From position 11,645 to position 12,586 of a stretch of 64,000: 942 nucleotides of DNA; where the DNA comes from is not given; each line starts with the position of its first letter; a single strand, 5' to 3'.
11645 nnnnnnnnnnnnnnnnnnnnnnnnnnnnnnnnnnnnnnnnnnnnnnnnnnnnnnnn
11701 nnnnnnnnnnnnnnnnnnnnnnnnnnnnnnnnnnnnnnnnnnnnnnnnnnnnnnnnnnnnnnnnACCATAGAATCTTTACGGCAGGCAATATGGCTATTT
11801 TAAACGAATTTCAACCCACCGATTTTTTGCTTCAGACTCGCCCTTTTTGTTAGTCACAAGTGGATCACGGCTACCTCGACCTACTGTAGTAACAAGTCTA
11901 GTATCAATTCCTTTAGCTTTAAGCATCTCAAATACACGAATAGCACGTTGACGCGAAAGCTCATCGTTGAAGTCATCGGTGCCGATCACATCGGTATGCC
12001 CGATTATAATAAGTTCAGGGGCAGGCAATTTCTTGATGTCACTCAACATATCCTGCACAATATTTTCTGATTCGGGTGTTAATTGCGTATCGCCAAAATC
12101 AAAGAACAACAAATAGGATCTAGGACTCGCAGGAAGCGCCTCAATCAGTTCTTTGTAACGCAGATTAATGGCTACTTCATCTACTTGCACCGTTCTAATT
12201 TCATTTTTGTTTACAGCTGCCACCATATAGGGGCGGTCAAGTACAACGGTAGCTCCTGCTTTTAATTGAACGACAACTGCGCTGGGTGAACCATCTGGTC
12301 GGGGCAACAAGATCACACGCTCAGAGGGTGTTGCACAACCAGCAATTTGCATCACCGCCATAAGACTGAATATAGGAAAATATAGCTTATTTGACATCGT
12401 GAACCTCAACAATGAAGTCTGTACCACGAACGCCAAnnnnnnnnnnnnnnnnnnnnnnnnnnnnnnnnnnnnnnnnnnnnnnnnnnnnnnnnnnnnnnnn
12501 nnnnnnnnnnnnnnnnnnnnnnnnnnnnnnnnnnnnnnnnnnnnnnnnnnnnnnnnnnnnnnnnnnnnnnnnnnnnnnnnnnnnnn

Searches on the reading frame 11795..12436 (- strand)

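Call 53: search_protein_families(library=pfam, proteins=[window:11795-12436:-], max_evalue=0.001)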
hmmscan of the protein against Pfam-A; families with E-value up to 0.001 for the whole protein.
window:11795-12436:- (213 aa): 1 family
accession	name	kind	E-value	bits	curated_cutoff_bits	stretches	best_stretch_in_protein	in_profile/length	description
PF00691.25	OmpA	-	1.4e-18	67.5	27.2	1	111-206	1-98/98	OmpA family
